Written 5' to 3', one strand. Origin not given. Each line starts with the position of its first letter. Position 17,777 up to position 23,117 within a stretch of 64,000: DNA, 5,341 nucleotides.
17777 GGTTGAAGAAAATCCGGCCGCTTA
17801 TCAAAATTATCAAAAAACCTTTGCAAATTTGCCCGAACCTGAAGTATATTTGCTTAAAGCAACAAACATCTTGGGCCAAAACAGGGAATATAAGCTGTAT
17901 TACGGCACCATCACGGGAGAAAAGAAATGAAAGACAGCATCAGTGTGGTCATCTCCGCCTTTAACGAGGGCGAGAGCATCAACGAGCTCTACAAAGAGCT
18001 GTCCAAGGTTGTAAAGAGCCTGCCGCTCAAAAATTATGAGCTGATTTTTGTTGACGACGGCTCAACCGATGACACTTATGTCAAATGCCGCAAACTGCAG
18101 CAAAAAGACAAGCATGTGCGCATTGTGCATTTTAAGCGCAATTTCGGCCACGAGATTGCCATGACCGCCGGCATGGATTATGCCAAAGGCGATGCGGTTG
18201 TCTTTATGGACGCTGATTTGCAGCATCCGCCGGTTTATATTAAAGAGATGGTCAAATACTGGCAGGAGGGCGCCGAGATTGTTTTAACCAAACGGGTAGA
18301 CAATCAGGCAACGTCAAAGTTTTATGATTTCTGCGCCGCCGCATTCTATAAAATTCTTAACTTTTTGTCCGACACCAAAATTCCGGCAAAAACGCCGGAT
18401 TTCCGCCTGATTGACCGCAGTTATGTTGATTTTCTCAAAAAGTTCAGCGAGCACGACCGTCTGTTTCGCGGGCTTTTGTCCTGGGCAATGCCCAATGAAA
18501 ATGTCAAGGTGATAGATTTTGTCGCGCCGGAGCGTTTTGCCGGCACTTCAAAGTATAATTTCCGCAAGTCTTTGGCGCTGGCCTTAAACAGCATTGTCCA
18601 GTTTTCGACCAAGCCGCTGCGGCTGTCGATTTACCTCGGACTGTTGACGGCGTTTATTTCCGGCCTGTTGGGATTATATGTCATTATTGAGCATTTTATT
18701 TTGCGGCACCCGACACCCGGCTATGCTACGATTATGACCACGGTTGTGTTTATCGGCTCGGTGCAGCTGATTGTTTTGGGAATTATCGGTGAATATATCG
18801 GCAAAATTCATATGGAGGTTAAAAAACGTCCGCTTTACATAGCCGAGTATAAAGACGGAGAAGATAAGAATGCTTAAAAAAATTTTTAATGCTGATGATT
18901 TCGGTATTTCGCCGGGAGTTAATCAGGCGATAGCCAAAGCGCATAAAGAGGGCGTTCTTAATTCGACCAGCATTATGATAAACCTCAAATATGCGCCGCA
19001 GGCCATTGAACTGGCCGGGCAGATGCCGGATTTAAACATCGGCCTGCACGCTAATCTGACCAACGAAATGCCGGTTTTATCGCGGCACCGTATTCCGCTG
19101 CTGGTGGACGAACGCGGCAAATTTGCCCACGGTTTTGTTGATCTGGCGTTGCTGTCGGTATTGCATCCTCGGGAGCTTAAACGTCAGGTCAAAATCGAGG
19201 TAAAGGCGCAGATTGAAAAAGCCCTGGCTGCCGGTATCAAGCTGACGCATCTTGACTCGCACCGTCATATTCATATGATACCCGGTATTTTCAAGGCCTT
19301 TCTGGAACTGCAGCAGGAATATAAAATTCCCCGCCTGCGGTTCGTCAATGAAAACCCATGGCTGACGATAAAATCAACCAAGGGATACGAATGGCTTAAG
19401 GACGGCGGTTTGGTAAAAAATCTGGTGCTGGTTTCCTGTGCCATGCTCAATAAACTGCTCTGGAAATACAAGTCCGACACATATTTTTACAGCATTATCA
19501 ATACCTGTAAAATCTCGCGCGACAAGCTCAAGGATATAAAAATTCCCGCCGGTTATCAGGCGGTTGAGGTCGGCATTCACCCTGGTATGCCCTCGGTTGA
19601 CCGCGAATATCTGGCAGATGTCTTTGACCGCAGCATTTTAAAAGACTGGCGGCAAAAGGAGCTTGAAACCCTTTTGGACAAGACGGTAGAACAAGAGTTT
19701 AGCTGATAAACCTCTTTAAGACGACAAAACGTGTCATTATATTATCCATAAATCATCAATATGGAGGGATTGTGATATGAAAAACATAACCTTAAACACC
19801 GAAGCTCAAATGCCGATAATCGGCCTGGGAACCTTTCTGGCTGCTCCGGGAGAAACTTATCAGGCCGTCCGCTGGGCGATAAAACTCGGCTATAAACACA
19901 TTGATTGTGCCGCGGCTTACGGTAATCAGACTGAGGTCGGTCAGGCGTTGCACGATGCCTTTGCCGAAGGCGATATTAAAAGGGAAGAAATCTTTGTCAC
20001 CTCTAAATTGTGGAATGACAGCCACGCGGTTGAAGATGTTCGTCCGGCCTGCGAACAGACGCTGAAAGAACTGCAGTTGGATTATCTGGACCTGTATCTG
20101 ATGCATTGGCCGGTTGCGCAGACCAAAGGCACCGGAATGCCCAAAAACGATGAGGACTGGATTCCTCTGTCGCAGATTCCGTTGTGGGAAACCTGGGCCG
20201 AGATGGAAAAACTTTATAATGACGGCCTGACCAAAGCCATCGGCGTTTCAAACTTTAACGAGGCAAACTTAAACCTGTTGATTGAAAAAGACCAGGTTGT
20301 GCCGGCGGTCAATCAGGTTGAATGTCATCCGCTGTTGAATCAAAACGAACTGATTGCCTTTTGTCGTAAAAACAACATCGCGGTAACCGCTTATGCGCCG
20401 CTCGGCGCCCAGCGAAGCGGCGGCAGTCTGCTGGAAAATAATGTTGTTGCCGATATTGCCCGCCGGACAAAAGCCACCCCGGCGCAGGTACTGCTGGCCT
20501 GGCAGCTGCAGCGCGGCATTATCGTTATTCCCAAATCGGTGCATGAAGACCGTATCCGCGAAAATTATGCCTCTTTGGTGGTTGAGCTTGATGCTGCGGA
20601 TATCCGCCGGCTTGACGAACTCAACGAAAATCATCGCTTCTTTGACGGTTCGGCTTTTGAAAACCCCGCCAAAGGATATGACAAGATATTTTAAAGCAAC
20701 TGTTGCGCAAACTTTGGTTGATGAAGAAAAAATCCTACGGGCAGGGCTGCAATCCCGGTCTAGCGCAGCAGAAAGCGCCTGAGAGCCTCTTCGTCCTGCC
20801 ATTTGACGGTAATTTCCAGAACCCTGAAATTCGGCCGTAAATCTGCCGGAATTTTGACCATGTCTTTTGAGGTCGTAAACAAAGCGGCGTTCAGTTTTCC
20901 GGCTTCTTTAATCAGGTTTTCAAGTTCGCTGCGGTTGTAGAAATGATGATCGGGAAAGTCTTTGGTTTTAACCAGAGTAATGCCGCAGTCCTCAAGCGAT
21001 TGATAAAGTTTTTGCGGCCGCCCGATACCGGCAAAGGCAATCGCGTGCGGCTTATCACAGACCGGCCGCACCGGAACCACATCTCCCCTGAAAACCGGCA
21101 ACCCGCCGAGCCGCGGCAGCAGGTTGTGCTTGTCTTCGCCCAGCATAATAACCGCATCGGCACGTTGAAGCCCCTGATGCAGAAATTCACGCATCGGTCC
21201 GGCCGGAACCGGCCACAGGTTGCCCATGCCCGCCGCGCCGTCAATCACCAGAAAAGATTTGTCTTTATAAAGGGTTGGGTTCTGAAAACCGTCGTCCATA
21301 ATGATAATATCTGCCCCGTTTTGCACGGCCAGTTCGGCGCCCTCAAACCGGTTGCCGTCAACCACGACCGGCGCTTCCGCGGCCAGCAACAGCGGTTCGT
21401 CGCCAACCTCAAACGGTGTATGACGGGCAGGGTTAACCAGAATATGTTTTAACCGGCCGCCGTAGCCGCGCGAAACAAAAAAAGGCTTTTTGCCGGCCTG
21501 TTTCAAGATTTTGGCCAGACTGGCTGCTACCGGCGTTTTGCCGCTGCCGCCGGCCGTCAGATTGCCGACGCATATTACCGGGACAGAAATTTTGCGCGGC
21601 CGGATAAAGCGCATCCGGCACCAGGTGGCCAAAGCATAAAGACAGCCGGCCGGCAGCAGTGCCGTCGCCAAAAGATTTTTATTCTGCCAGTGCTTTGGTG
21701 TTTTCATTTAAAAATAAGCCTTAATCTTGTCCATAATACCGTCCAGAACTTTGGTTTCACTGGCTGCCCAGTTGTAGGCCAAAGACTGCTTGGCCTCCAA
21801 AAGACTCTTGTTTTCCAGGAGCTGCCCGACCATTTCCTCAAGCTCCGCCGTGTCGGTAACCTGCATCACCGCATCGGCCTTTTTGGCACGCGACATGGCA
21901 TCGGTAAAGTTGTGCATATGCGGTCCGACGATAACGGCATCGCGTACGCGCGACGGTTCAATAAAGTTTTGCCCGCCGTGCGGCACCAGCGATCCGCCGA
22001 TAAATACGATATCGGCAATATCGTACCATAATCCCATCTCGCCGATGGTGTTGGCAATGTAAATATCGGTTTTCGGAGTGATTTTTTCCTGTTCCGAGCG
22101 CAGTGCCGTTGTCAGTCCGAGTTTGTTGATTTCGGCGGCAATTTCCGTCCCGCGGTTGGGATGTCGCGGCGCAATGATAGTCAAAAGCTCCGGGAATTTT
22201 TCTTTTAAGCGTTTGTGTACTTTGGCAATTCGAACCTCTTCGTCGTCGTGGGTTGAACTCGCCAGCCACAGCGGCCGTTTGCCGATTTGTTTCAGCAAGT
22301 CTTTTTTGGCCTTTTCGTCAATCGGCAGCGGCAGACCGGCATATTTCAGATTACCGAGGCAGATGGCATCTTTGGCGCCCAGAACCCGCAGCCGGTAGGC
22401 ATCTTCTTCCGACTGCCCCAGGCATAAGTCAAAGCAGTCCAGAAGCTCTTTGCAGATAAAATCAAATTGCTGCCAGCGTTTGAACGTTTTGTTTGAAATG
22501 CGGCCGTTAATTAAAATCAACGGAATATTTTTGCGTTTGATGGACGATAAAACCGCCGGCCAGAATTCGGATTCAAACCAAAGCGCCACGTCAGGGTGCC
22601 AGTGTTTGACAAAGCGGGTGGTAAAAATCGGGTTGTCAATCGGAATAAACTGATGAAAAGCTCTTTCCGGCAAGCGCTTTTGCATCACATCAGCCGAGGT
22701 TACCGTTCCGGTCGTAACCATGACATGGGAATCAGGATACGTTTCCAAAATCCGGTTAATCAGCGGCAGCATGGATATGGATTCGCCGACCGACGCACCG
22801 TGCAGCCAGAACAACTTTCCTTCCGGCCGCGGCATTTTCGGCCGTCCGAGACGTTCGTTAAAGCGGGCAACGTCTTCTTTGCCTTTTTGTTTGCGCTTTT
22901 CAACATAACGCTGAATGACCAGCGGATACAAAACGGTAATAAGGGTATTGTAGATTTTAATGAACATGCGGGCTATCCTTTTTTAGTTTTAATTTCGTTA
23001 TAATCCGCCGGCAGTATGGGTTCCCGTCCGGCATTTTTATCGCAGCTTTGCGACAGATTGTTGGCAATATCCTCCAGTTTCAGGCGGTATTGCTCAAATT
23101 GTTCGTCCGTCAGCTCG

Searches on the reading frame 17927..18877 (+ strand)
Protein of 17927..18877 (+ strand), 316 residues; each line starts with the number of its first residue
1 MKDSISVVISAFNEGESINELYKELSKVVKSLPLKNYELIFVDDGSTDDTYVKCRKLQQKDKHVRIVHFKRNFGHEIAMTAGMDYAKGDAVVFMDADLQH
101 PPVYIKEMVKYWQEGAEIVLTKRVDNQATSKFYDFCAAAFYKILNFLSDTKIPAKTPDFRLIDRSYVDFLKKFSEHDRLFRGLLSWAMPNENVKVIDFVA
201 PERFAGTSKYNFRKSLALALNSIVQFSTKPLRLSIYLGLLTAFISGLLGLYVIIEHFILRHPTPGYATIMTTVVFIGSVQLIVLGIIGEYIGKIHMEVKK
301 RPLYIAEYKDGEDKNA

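Call 63: search_protein_families(library=pfam, proteins=[window:17927-18877:+], max_evalue=0.00001)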
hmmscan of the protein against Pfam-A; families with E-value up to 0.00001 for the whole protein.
window:17927-18877:+ (316 aa): 3 families
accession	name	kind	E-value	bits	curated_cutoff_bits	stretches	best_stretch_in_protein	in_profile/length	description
PF00535.33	Glycos_transf_2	-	3.5e-36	125.1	23.3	1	6-167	1-164/168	Glycosyl transferase family 2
PF10111.15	Glyco_tranf_2_2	-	1.1e-07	32.1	27.3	1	34-109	27-103/276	Glycosyltransferase like family 2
PF13641.12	Glyco_tranf_2_3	-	2.7e-06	28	27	1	5-142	3-141/230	Glycosyltransferase like family 2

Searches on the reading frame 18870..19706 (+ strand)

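Call 63: search_protein_families(library=pfam, proteins=[window:18870-19706:+], max_evalue=0.00001)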
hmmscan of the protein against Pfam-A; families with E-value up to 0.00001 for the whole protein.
window:18870-19706:+ (278 aa): 1 family
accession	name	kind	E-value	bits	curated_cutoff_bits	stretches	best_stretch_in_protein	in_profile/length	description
PF04794.17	YdjC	-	4.9e-60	204.1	29.7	1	5-275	3-262/266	YdjC-like protein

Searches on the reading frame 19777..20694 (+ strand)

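Call 63: search_protein_families(library=pfam, proteins=[window:19777-20694:+], max_evalue=0.00001)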
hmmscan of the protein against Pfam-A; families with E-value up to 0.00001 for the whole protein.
window:19777-20694:+ (305 aa): 1 family
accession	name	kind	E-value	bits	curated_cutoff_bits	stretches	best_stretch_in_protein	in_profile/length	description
PF00248.27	Aldo_ket_red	-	5e-53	180.5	24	1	24-284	18-291/291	Aldo/keto reductase family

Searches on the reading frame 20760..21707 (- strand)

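Call 63: search_protein_families(library=pfam, proteins=[window:20760-21707:-], max_evalue=0.00001)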
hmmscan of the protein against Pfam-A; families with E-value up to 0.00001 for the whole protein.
window:20760-21707:- (315 aa): 1 family
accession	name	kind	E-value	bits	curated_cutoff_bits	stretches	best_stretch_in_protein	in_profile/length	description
PF02606.20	LpxK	-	8.8e-85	285.1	27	1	14-314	2-324/328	Tetraacyldisaccharide-1-P 4'-kinase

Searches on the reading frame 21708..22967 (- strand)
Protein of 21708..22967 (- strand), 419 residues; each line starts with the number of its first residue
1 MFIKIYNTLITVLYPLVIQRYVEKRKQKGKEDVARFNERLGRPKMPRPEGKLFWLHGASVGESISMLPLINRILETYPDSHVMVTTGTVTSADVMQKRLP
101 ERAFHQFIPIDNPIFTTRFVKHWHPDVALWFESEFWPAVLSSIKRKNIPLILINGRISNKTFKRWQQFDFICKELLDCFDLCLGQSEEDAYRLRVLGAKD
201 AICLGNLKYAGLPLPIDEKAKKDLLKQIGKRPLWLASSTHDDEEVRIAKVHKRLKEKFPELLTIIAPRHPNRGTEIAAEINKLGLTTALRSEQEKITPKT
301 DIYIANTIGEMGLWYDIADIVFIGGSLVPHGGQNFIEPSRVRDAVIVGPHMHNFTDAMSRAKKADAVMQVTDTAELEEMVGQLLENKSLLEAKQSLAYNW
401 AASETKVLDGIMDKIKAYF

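Call 63: search_protein_families(library=pfam, proteins=[window:21708-22967:-], max_evalue=0.00001)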
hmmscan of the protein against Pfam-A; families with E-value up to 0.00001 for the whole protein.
window:21708-22967:- (419 aa): 1 family
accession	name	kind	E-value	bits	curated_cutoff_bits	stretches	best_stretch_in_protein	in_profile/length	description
PF04413.22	Glycos_transf_N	-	1.2e-56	191.5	23.9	1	35-210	2-178/179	3-Deoxy-D-manno-octulosonic-acid transferase (kdotransferase)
